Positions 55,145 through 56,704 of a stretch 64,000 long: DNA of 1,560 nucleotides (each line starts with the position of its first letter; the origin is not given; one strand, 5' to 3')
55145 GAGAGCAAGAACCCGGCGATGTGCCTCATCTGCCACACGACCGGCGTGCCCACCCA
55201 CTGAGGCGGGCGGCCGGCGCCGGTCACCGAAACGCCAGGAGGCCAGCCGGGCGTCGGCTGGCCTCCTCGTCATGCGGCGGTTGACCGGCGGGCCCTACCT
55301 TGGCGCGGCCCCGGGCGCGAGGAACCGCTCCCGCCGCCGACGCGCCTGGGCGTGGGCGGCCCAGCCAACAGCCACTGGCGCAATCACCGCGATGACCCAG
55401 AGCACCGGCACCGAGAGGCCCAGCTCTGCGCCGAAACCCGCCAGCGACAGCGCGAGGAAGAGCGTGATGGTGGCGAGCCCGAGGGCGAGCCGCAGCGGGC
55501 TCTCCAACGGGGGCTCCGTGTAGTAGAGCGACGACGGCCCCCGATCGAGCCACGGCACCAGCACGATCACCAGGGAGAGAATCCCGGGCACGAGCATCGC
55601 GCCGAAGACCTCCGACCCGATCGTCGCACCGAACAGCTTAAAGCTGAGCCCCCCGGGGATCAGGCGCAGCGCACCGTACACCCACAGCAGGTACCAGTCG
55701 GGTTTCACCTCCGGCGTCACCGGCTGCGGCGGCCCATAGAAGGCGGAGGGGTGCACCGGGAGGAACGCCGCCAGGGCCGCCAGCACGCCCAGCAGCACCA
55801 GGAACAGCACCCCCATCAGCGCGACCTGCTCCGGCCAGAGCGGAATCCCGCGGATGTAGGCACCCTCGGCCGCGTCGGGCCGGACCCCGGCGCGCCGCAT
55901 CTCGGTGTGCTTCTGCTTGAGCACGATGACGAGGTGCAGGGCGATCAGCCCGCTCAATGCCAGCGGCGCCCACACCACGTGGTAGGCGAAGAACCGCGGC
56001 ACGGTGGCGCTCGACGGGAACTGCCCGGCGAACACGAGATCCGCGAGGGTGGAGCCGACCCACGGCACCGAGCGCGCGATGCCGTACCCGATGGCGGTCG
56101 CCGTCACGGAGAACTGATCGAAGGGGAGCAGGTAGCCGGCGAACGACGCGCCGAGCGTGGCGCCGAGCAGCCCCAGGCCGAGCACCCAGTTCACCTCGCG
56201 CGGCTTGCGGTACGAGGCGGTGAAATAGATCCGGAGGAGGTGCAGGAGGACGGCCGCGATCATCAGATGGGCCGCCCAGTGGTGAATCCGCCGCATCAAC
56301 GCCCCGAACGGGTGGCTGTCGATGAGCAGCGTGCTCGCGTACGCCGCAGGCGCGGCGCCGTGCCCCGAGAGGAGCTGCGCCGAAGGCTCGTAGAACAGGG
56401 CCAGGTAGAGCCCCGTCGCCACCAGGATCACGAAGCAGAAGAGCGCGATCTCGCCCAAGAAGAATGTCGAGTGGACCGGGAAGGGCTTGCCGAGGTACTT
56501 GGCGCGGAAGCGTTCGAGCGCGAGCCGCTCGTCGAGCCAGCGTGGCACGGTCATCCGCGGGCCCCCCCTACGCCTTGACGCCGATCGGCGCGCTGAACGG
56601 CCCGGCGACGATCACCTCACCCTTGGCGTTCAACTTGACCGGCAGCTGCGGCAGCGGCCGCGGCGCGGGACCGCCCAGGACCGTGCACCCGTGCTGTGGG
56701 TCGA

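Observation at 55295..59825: Rieske/cytochrome b operon with three multihaem cytochromes c and a DOMON protein instead of cytochrome c1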

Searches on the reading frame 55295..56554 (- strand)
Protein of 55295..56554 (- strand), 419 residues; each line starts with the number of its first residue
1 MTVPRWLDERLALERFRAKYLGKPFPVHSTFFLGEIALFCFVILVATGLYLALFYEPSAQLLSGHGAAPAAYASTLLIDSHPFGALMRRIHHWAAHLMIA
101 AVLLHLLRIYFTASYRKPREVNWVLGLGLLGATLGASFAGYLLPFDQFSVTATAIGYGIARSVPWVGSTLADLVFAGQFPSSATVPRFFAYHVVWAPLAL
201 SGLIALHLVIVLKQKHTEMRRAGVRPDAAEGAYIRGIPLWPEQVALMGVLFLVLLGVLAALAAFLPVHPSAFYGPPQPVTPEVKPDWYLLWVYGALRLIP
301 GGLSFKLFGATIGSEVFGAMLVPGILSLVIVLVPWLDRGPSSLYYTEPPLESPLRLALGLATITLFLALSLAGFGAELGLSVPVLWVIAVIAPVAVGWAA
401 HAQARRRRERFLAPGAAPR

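Call 3: search_protein_families(library=pfam, proteins=[window:55295-56554:-], max_evalue=0.01)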
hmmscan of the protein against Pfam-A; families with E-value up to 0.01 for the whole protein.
window:55295-56554:- (419 aa): 4 families
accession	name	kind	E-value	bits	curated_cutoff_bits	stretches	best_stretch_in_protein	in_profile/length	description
PF13631.11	Cytochrom_B_N_2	-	4e-46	157.5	27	1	96-267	1-164/169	Cytochrome b(N-terminal)/b6/petB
PF00033.24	Cytochrome_B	-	3.7e-30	105.6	27.2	1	26-213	9-187/189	Cytochrome b/b6/petB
PF00032.22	Cytochrom_B_C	-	1.8e-06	28.6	20.7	1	281-358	8-71/102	Cytochrome b(C-terminal)/b6/petD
PF23994.1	DUF7312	-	0.0033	18.1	27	1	237-265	27-54/56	Domain of unknown function (DUF7312)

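Call 5: find_encoding_contigs(protein=window:55295-56554:-, flank=10000, max_places=6)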
Protein window:55295-56554:- (419 aa): 1 contig read that carries it; 1 place shown.
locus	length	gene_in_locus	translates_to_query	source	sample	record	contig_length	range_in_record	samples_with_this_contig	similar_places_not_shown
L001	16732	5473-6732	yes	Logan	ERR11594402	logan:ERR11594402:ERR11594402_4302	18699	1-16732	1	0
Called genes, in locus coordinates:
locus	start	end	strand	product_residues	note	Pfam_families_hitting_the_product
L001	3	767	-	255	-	?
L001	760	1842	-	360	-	PF00989:PAS, PF13188:PAS_8 (weak), PF08448:PAS_4, PF13426:PAS_9, PF08447:PAS_3, PF00512:HisKA (faint), PF02518:HATPase_c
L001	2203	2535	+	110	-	PF13442:Cytochrome_CBB3, PF00034:Cytochrom_C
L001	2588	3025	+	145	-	-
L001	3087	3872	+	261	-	PF13435:Cytochrome_C554 (faint), PF22113:Mtrc-MtrF_II-IV_dom (faint), PF14522:Cytochrome_C7 (faint)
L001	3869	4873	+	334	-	PF03351:DOMON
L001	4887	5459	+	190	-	PF00355:Rieske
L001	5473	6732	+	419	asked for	PF00033:Cytochrome_B, PF13631:Cytochrom_B_N_2, PF00032:Cytochrom_B_C (weak)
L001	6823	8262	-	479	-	PF09699:Paired_CXXCH_1 (faint), PF14522:Cytochrome_C7 (faint), PF14537:Cytochrom_c3_2 (faint)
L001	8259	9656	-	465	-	-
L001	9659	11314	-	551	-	PF02085:Cytochrom_CIII (faint), PF14522:Cytochrome_C7 (faint), PF14537:Cytochrom_c3_2 (faint)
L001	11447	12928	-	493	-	PF14522:Cytochrome_C7 (faint), PF14537:Cytochrom_c3_2 (faint), PF09699:Paired_CXXCH_1 (weak)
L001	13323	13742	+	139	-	PF07813:LTXXQ (weak)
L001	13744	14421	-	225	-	PF00117:GATase, PF07722:Peptidase_C26 (weak)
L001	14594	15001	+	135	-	PF02261:Asp_decarbox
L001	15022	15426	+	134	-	PF13798:PCYCGC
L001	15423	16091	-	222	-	-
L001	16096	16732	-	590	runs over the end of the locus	PF01103:Omp85 (weak)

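Call 6: search_solved_structures(query=window:55295-56554:-, max_evalue=0.001)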
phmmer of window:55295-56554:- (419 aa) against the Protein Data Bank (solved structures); distinct sequences matched with E-value up to 0.001: 56.
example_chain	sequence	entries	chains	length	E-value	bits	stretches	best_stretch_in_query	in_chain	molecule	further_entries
7q21_B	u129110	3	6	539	9.4e-57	196.2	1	2-374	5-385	Cytochrome bc1 complex cytochrome b subunit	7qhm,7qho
9wcx_i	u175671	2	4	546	8.2e-55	189.8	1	7-374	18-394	Cytochrome bc1 complex cytochrome b subunit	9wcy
7rh5_E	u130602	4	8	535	1.2e-52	182.7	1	19-377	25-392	Cytochrome bc1 complex cytochrome b subunit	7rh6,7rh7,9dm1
6adq_B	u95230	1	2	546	1.3e-52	182.6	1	19-377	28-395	Ubiquinol-cytochrome c reductase cytochrome b subunit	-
6hwh_b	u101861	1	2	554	1.3e-52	182.5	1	19-377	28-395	Ubiquinol-cytochrome C reductase QcrB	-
8ovc_N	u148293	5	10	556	1.3e-52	182.5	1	19-377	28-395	Cytochrome bc1 complex cytochrome b subunit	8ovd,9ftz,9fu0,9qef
9gy6_B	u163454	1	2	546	7.7e-52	180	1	19-377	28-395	Cytochrome bc1 complex cytochrome b subunit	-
7e1v_N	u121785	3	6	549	2.4e-51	178.4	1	18-380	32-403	Cytochrome bc1 complex cytochrome b subunit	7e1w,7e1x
8hcr_B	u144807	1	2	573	2.5e-51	178.3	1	18-379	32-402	Cytochrome bc1 complex cytochrome b subunit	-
7r0w_I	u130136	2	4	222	6.1e-33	117.7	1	4-214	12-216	Cytochrome b6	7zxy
6rqf_I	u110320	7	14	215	1.7e-32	116.3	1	4-214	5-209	Cytochrome b6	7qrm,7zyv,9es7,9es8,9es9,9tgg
1vf5_A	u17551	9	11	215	1.9e-32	116.1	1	4-214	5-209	CYTOCHROME B6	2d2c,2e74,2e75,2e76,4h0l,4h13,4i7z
2zt9_A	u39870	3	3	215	2.5e-32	115.7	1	3-214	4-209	Cytochrome b6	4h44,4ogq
1q90_B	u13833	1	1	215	1.2e-31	113.4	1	4-214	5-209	Cytochrome b6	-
6nin_A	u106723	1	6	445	1.8e-29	106.3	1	3-341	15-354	Cytochrome b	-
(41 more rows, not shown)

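Call 9: find_homologous_proteins(query=L001:3869-4870:+, max_evalue=0.001)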
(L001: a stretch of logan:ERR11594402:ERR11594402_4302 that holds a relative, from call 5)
Query L001:3869-4870:+ (334 aa): 148 proteins with E <= 0.001 among 8000 candidates; the best 120 are listed.
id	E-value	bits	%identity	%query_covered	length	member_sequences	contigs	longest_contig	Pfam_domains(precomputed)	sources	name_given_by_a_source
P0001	2.7e-185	633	87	100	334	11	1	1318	PF03351.23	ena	-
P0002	2.0e-177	607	84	100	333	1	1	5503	PF03351.23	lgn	-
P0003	6.2e-177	606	83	99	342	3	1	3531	PF03351.23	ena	-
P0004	4.3e-176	603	84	100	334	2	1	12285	PF03351.23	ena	-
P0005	1.9e-174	598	82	100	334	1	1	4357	PF03351.23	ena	-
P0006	1.4e-173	595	82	100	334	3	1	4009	PF03351.23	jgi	jgi:uncharacterized membrane protein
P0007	6.9e-173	592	81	99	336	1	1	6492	PF03351.23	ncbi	-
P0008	1.4e-172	591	80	99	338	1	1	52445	PF03351.23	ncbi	-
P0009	2.0e-171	588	80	100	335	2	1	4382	PF03351.23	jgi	-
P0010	1.4e-170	585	80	100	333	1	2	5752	PF03351.23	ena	-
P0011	2.3e-170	584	81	100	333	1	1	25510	PF03351.23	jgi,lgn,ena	-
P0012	2.7e-170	584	81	99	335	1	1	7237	PF03351.23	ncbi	-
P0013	8.3e-170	582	83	93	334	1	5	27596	PF03351.23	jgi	jgi:hypothetical protein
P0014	3.5e-169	580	79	100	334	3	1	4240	PF03351.23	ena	-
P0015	2.1e-168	578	78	100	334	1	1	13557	PF03351.23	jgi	jgi:hypothetical protein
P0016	1.4e-166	572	78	100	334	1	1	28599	PF03351.23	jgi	jgi:hypothetical protein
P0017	1.7e-165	568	78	100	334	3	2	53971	PF03351.23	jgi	jgi:hypothetical protein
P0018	6.6e-163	560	78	100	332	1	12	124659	PF03351.23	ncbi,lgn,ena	ncbi:MAG: DOMON domain-containing protein [Gemmatimonadales bacterium]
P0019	1.1e-162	559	77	100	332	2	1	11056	PF03351.23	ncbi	-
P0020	1.4e-162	559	79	92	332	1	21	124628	PF03351.23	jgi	jgi:hypothetical protein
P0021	1.0e-161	556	79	92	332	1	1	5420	PF03351.23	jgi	-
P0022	1.1e-161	556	78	92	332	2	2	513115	PF03351.23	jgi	jgi:hypothetical protein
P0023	4.5e-161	554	76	100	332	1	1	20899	PF03351.23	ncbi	-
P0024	7.1e-161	553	75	100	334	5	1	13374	PF03351.23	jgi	jgi:hypothetical protein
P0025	7.8e-161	553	76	100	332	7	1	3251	PF03351.23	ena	-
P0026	1.0e-160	552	77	100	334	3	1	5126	PF03351.23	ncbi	-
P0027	7.0e-160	550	75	100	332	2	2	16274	PF03351.23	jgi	jgi:hypothetical protein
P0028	9.3e-160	549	76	100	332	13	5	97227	PF03351.23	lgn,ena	-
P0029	1.2e-159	549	74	100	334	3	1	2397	PF03351.23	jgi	jgi:hypothetical protein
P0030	5.5e-159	547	75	100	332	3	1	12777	PF03351.23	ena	-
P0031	1.0e-158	546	75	99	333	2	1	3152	PF03351.23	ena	-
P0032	1.2e-158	546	76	100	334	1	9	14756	PF03351.23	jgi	jgi:hypothetical protein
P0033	2.9e-158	544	75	100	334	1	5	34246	PF03351.23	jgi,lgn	jgi:hypothetical protein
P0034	3.0e-158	544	75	100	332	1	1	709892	PF03351.23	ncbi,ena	-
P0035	6.2e-158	543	76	99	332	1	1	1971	PF03351.23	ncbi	-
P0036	9.6e-158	543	75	99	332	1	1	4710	PF03351.23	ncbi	-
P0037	1.2e-157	542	75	99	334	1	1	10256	PF03351.23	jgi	jgi:hypothetical protein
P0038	3.4e-157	541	73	100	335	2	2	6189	PF03351.23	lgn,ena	-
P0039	9.1e-157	539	75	99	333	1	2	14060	PF03351.23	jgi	jgi:hypothetical protein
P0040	3.5e-156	538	74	99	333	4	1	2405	PF03351.23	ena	-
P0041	5.2e-156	537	75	100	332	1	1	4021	PF03351.23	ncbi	-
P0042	5.9e-156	537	74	99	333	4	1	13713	PF03351.23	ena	-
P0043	1.1e-155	536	74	100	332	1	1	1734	PF03351.23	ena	-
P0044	1.9e-155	535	73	100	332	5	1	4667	PF03351.23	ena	-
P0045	6.0e-155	533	74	91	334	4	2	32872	PF03351.23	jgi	jgi:hypothetical protein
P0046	7.5e-155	533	78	92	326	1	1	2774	PF03351.23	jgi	-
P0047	1.2e-154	532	74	100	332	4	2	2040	PF03351.23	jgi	jgi:hypothetical protein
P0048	2.8e-154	531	74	100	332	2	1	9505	PF03351.23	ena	-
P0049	4.4e-154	531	76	91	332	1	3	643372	PF03351.23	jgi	jgi:hypothetical protein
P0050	1.3e-153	529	72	100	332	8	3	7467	PF03351.23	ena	-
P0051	3.5e-153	528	73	100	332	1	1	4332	PF03351.23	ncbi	-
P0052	1.1e-152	526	73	100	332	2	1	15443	PF03351.23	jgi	jgi:hypothetical protein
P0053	2.0e-151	522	72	99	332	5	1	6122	PF03351.23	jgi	-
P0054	2.3e-151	522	73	100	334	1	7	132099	PF03351.23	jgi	jgi:hypothetical protein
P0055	1.2e-150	519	72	100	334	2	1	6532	PF03351.23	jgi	jgi:hypothetical protein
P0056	1.5e-150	519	73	93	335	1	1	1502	PF03351.23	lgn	-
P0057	2.4e-150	518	73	91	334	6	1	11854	PF03351.23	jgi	-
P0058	7.1e-150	517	71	99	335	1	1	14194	PF03351.23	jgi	jgi:hypothetical protein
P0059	4.2e-149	514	72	99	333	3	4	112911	PF03351.23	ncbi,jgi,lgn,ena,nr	ncbi:MAG TPA: DOMON domain-containing protein [Gemmatimonadales bacterium]|nr:DOMON domain-containin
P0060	4.6e-149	514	70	99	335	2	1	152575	PF03351.23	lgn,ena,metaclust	metaclust:\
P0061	1.5e-148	512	71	99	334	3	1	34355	PF03351.23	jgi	jgi:hypothetical protein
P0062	4.9e-147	507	71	99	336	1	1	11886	PF03351.23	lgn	-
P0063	6.1e-147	507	73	99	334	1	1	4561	PF03351.23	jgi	jgi:hypothetical protein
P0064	7.9e-146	504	71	99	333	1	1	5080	PF03351.23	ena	-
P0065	1.2e-145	503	70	100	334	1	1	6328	PF03351.23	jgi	jgi:hypothetical protein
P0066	1.8e-144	499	71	100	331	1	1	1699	PF03351.23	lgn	-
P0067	2.0e-144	499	70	99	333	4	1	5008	PF03351.23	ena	-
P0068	2.0e-144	499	71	93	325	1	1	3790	PF03351.23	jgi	jgi:hypothetical protein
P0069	2.2e-144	499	71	99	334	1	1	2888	PF03351.23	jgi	jgi:hypothetical protein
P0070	8.7e-144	497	100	70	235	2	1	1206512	PF03351.23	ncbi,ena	-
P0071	1.8e-143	496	70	100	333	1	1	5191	PF03351.23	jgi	jgi:DOMON domain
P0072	3.9e-143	495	70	99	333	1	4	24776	PF03351.23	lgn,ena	-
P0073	6.0e-143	494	69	100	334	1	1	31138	PF03351.23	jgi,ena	-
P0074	8.7e-143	494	69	99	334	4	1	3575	PF03351.23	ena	-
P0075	4.9e-142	491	69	93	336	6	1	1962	PF03351.23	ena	-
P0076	2.1e-141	489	69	99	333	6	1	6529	PF03351.23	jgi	-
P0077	6.8e-141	487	68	99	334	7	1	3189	PF03351.23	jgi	jgi:hypothetical protein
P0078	1.1e-140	487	69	100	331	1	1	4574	PF03351.23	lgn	-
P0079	1.6e-140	486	69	100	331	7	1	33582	PF03351.23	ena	-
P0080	9.2e-140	484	69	100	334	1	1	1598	PF03351.23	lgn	-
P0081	9.3e-140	484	68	99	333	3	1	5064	PF03351.23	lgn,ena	-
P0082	2.3e-139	482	77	85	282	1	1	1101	PF03351.23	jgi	jgi:hypothetical protein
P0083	6.0e-139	481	69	100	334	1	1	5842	PF03351.23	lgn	-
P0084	8.0e-138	477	66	100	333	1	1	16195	PF03351.23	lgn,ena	-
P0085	2.4e-137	476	67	99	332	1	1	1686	PF03351.23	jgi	-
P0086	5.5e-137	474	68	99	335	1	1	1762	PF03351.23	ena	-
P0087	5.8e-137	474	67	100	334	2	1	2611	PF03351.23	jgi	jgi:hypothetical protein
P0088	7.5e-137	474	68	98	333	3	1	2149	PF03351.23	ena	-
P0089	7.4e-136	471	66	99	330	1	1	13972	PF03351.23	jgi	jgi:hypothetical protein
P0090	1.3e-135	470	66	98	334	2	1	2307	PF03351.23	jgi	jgi:hypothetical protein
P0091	1.8e-135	469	66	93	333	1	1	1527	PF03351.23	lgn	-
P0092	4.7e-135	468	66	100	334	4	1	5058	PF03351.23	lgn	-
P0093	5.2e-135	468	65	100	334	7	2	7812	PF03351.23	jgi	jgi:hypothetical protein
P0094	1.5e-134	466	67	99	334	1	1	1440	PF03351.23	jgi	jgi:hypothetical protein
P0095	2.3e-134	466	65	98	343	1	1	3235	PF03351.23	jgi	jgi:hypothetical protein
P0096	2.8e-134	466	66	98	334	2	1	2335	PF03351.23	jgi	-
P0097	3.9e-134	465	67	100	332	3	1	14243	PF03351.23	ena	-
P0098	5.2e-134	465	65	95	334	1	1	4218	PF03351.23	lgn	-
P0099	1.5e-133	463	67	100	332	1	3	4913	PF03351.23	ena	-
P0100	1.8e-133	463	65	93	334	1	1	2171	PF03351.23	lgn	-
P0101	2.7e-133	462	64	100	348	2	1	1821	PF03351.23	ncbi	-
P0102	6.7e-133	461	67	98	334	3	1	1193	PF03351.23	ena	-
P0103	1.3e-132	460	67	92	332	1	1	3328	PF03351.23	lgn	-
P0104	1.3e-132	460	67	100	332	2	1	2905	PF03351.23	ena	-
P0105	2.5e-132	459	64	95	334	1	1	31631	PF03351.23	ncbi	-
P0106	1.1e-131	457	65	96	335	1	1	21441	PF03351.23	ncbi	ncbi:MAG: DOMON domain-containing protein [Gemmatimonadales bacterium]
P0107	2.0e-131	456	66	100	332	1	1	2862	PF03351.23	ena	-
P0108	3.2e-131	455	66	99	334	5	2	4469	PF03351.23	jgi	jgi:hypothetical protein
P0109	3.8e-131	455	64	98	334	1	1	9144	PF03351.23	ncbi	ncbi:MAG: DOMON domain-containing protein [Gemmatimonadales bacterium]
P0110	6.5e-131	454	66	98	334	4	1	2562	PF03351.23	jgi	-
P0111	8.0e-131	454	66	93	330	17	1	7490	PF03351.23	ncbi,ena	-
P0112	1.5e-130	453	66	93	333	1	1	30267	PF03351.23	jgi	jgi:DOMON domain-containing protein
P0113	5.1e-130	452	63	99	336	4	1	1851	PF03351.23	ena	-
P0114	1.9e-129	450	63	93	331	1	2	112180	PF03351.23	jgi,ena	jgi:hypothetical protein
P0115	2.5e-129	449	65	100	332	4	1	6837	PF03351.23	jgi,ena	-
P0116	5.4e-128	445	65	93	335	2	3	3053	PF03351.23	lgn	-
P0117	8.5e-127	441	64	95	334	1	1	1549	PF03351.23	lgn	-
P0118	8.2e-126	438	64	91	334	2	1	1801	PF03351.23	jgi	jgi:DOMON domain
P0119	1.6e-125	437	62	98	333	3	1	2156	PF03351.23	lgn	-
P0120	2.1e-125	436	61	98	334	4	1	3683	PF03351.23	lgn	-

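Call 18: find_related_loci(query=A3, collection=genome_contigs, flank=8000)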
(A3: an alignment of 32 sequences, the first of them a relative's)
Query A3 (334 aa) in genome_contigs; peptide patterns used: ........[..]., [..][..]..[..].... (x = any residue, [..] = any of these).
75 stretches matched a pattern; 15 encode a relative of the query (tblastn E <= 1e-3); 15 distinct loci.
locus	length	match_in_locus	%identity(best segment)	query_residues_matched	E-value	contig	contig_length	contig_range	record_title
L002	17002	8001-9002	92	1-334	0e+0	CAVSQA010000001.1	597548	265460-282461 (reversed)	MAG: uncultured Gemmatimonadales bacterium isolate MFD01299.bin.2.175 genome assembly, contig: contig_10168, whole genom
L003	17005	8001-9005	82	1-334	5e-160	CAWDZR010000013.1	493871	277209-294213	MAG: uncultured Gemmatimonadales bacterium isolate MFD01299.bin.1.239 genome assembly, contig: contig_16881, whole genom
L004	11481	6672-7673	84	1-334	2e-157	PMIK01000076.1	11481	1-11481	MAG: Gemmatimonadetes bacterium isolate fen_1246 73.20120600_E3D.47_contig_266815, whole genome shotgun sequence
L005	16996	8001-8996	72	1-334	3e-147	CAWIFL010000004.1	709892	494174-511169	MAG: uncultured Gemmatimonadales bacterium isolate MFD03726.bin.1.195 genome assembly, contig: contig_32601, whole genom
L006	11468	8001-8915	77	28-334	6e-146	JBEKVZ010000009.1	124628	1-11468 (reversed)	MAG: Gemmatimonadales bacterium isolate SPRUCE 616 SPRUCE_616_9, whole genome shotgun sequence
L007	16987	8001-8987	71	6-334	9e-141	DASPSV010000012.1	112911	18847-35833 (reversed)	MAG TPA_asm: Gemmatimonadales bacterium isolate SMAG_U12260 k141_2022035, whole genome shotgun sequence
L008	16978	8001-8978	67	6-334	1e-127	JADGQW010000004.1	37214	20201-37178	MAG: Gemmatimonadales bacterium isolate Chersky.24_23 contig-100_94, whole genome shotgun sequence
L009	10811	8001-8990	68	6-334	1e-127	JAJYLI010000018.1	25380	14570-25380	MAG: bacterium isolate DBS2-1.bin69 NODE_3356_length_25380_cov_8.983923, whole genome shotgun sequence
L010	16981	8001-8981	63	8-334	2e-122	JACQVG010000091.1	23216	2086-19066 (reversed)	MAG: Gemmatimonadetes bacterium isolate NC_groundwater_1457_Ag_S-0.65um_71_46 S_p65_S5_coassembly_k141_2134942, whole ge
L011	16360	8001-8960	63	16-334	7e-118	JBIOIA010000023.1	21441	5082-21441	MAG: Gemmatimonadales bacterium isolate GcC11-17 k141_190542_length_21441_cov_25.6512, whole genome shotgun sequence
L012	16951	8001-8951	65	18-334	3e-117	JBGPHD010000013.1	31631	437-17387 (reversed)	MAG: Gemmatimonadota bacterium isolate OBJ_0618_7090110_367 k141_10744511_length_31631_cov_20.5970, whole genome shotgun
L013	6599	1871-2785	66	26-334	3e-114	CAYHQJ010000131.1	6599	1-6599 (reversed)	MAG TPA_asm: uncultured Gemmatimonadales bacterium isolate ERP119705_co14_321 genome assembly, contig: NODE_20127_length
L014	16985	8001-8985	70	6-334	1e-96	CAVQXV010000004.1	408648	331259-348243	MAG: uncultured Gemmatimonadales bacterium isolate MFD00008.bin.2.66 genome assembly, contig: contig_56587, whole genome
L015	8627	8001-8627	71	5-213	1e-95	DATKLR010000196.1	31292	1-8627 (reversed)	MAG TPA_asm: Gemmatimonadales bacterium isolate SMAG_U14690 k141_3585005, whole genome shotgun sequence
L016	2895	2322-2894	70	6-196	3e-78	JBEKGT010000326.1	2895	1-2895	MAG: Gemmatimonadales bacterium isolate SPRUCE 25 SPRUCE_25_326, whole genome shotgun sequence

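Call 21: predict_structure(alignment_id=A3)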
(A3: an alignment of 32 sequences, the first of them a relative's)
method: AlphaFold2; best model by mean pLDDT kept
length: 334 residues; sequences in the alignment: 32
mean_pLDDT: 69.2   pTM: 0.50
mean pLDDT of the five models: 69.2, 62.9, 62.6, 57.8, 57.8
residues with pLDDT >= 90: 24; 70-90: 161; 50-70: 97; < 50: 52
segments of 3 or more residues with pLDDT < 50: 1-4, 39-53, 122-143, 165-167
pLDDT, mean of each block of 10 residues (from residue 1): 60 90 81 62 39 66 85 76 84 62 70 70 40 43 59 77 52 69 71 73 65 52 81 84 66 57 81 94 90 81 86 72 56 50
secondary structure, 60 per line:
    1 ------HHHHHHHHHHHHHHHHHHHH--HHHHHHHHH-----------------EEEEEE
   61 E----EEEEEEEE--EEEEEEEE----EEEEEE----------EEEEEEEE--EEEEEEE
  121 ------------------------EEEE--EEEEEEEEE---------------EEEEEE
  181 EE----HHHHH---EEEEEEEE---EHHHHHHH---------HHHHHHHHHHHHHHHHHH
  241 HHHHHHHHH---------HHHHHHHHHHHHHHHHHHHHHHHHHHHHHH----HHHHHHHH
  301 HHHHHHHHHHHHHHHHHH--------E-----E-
elements in order: H7-26 H29-37 E55-61 E66-73 E76-83 E88-93 E104-111 E114-120 E145-148 E151-159 E175-182 H187-191 E195-202 H207-213 H223-249 H259-288 H293-318

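Call 22: search_protein_representatives(alignment_id=A3)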
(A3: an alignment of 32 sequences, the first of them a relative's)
Query: 32 sequences, 334 profile positions. Proteins with E-value up to 0.001 (for the whole library): 2098; up to 1e-10: 897; up to 1e-30: 58. The best 150 are listed.
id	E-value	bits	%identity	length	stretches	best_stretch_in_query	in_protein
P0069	3.9e-171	585.0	-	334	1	2-334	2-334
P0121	6.6e-131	452.7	-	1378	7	41-192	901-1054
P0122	6.1e-127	439.7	-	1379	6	36-193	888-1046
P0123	5.2e-126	436.6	-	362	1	3-258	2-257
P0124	1.4e-109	382.6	-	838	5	67-202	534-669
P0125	1.7e-107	375.8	-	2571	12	65-193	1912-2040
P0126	7.2e-107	373.7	-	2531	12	67-213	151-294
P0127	1.1e-97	343.5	-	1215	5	44-192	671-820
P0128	2.4e-87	309.5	-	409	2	42-215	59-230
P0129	6.6e-78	278.5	-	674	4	62-193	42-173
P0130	3.5e-72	259.7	-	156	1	177-334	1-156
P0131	1.9e-64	234.3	-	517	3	48-205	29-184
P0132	6.1e-60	219.5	-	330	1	8-334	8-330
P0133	2.7e-58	214.0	-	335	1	3-334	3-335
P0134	1.3e-54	201.9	-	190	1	197-334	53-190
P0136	2.7e-52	194.3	-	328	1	1-334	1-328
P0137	8.2e-51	189.5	-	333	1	3-334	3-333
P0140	1.3e-45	172.3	-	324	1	46-334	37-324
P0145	3.3e-43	164.5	-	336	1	40-334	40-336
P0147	1.3e-42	162.5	-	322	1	52-334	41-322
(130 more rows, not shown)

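Call 25: find_encoding_contigs(protein=P0147, flank=8000, max_places=3)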
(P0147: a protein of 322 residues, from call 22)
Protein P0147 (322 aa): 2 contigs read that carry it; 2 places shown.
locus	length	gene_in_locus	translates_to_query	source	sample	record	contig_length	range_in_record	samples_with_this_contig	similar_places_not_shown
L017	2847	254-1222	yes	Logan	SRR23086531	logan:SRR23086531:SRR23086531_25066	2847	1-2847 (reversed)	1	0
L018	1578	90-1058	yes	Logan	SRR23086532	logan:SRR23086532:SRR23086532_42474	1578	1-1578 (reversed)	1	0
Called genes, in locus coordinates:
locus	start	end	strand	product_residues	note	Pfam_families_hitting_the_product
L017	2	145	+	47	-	?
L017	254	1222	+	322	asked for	PF03351:DOMON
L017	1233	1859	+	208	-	PF00355:Rieske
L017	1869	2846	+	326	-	?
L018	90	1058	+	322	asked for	PF03351:DOMON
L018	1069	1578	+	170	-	?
